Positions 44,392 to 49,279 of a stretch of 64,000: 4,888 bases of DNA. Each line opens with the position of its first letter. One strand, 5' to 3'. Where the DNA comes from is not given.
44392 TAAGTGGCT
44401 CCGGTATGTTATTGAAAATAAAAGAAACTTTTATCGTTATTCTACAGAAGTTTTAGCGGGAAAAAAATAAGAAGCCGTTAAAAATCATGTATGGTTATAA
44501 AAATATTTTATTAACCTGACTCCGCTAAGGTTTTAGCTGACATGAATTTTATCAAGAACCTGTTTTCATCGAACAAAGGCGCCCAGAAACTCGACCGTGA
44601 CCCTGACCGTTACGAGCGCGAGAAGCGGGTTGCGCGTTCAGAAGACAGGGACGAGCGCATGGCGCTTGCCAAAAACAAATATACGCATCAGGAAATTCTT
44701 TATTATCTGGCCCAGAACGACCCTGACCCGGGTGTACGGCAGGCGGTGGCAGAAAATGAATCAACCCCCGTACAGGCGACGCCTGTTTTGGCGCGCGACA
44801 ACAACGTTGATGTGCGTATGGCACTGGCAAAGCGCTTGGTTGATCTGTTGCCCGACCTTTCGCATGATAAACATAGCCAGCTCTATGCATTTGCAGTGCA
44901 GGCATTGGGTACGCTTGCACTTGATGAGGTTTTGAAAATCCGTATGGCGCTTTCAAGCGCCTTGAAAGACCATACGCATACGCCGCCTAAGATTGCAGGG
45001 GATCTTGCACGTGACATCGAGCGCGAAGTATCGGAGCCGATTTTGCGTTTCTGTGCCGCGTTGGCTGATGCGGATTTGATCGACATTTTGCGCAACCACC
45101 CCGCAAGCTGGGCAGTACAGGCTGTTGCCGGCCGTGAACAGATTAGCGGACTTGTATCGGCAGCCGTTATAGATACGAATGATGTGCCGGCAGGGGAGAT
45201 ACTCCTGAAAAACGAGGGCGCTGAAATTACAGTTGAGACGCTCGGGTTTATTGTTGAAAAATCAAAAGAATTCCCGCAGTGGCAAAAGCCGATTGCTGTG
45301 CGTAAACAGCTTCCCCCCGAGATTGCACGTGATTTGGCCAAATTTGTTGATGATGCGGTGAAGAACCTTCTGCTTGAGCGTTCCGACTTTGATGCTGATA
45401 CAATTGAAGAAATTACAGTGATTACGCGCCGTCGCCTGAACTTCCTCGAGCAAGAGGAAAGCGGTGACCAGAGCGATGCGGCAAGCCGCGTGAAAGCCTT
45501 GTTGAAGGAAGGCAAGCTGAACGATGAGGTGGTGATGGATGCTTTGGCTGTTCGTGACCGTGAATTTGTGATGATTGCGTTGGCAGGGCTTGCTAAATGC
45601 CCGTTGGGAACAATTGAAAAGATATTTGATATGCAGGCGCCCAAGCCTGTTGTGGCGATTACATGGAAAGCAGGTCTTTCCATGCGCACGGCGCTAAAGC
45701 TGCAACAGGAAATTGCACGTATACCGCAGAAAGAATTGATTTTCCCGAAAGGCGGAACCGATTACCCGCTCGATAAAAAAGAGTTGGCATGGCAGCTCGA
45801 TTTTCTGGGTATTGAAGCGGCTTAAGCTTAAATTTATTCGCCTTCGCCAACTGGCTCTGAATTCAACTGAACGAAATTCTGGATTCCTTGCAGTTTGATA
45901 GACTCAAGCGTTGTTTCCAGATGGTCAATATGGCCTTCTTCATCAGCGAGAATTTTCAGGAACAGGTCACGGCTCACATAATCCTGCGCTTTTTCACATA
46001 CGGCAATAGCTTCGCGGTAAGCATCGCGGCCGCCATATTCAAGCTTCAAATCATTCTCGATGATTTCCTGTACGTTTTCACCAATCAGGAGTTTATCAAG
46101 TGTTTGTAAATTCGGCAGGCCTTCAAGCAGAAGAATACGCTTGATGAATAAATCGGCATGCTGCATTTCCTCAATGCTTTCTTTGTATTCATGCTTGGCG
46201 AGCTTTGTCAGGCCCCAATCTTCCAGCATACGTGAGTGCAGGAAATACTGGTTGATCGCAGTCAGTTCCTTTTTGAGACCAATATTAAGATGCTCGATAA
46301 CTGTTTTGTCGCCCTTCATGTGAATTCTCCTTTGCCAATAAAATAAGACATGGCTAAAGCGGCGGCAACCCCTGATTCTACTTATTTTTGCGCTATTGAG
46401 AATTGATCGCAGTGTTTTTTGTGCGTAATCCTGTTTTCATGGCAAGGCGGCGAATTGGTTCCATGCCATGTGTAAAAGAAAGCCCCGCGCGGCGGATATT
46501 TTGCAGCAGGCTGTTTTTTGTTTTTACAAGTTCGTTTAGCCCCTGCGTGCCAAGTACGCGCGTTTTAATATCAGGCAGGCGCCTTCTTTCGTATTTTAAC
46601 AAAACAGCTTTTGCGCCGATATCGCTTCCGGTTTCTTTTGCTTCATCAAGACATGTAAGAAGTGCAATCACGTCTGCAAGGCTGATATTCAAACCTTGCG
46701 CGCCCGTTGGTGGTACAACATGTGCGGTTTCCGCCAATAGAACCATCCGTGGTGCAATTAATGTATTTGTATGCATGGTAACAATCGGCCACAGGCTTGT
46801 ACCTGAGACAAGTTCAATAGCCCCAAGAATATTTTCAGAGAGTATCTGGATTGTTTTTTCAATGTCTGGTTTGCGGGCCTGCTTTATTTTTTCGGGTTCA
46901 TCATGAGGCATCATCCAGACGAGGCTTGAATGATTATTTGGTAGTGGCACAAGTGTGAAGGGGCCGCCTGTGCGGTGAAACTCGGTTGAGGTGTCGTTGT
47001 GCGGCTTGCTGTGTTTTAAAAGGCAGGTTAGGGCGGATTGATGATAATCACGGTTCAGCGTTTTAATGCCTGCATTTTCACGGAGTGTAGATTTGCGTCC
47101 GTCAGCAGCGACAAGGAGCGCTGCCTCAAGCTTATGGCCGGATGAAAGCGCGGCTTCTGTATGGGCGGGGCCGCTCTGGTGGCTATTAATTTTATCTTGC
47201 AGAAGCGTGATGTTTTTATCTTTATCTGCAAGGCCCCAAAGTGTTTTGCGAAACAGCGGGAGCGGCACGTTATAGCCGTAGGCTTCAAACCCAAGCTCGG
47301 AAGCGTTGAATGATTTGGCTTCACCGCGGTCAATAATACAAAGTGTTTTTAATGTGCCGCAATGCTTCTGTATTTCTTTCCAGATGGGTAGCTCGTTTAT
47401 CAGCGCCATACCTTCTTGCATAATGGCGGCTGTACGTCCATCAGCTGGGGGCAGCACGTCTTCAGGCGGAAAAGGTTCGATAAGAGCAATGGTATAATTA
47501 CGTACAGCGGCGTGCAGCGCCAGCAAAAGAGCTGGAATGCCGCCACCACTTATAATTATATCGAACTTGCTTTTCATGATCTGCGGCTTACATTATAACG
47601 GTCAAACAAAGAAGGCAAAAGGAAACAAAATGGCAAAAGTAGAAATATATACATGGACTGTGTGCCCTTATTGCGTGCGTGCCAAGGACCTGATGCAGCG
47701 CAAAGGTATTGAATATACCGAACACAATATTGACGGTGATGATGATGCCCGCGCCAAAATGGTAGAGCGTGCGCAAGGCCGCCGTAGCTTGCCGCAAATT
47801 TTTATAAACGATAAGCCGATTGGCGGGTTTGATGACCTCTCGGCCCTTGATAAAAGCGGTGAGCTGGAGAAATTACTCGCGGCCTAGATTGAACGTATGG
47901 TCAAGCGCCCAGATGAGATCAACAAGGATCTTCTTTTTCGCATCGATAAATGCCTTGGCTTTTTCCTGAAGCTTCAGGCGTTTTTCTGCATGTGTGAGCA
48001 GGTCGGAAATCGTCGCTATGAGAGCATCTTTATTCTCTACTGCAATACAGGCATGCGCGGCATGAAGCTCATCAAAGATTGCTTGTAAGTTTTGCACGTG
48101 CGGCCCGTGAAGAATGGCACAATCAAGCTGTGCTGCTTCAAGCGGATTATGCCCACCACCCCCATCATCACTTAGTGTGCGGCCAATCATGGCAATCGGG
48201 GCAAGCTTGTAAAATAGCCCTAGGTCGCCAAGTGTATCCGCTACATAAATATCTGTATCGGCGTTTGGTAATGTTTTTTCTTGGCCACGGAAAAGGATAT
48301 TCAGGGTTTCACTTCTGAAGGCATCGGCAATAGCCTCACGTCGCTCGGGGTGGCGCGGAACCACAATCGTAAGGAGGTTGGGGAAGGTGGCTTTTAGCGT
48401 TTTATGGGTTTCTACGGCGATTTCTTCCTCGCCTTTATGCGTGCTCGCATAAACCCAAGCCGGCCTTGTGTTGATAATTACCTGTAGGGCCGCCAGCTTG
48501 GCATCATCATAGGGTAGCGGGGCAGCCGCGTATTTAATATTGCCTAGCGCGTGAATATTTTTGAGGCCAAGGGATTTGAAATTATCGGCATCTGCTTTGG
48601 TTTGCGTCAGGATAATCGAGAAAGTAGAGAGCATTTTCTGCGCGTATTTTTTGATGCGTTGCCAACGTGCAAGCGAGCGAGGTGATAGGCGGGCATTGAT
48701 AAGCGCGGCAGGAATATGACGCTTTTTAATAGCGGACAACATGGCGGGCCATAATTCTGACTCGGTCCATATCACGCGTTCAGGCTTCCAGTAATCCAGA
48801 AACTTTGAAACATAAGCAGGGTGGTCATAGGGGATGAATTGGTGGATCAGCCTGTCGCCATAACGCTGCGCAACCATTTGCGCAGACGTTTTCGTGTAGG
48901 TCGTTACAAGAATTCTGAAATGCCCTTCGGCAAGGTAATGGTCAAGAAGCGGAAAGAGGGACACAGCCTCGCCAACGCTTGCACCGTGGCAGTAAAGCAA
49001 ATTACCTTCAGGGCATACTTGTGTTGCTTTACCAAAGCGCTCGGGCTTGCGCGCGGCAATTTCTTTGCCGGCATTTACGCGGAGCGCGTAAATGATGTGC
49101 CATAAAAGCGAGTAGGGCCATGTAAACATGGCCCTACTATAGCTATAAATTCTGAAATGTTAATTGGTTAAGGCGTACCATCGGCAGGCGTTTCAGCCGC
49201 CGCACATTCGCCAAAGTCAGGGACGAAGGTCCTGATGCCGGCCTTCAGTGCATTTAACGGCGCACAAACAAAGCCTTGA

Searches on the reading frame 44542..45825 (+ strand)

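Call 46: search_protein_families(library=pfam, proteins=[window:44542-45825:+], max_evalue=0.001)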
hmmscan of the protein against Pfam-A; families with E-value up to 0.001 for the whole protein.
window:44542-45825:+ (427 aa): 2 families
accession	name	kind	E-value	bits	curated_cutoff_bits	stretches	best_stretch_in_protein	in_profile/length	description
PF10098.14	DUF2336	-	1.2e-44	153.2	34.6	1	163-393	1-228/262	Uncharacterised protein conserved in bacteria (DUF2336)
PF02985.28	HEAT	-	0.0001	22.6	23.5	0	57-71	9-22/31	HEAT repeat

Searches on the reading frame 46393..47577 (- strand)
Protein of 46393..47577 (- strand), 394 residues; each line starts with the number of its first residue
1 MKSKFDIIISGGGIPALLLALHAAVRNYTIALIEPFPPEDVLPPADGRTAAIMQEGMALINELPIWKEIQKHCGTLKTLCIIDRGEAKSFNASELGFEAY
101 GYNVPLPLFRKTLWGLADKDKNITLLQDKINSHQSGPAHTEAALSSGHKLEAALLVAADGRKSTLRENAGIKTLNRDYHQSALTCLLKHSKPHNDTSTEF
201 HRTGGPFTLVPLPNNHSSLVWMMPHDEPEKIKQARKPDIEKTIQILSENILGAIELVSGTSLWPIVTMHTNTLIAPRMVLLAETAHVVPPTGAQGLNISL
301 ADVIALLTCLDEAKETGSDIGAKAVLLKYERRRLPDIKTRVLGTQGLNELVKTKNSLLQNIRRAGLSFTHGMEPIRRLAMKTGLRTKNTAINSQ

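Call 46: search_protein_families(library=pfam, proteins=[window:46393-47577:-], max_evalue=0.001)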
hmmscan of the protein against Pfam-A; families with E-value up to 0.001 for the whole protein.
window:46393-47577:- (394 aa): 1 family
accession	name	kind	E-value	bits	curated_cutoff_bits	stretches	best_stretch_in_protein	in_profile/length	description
PF01494.25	FAD_binding_3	-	8.1e-17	61.9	22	1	102-336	95-341/349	FAD binding domain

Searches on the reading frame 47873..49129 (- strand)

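Call 46: search_protein_families(library=pfam, proteins=[window:47873-49129:-], max_evalue=0.001)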
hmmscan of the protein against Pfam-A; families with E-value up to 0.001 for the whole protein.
window:47873-49129:- (418 aa): 1 family
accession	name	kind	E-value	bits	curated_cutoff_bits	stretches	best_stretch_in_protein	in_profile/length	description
PF04413.22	Glycos_transf_N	-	4.5e-55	186.4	23.9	1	29-201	4-178/179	3-Deoxy-D-manno-octulosonic-acid transferase (kdotransferase)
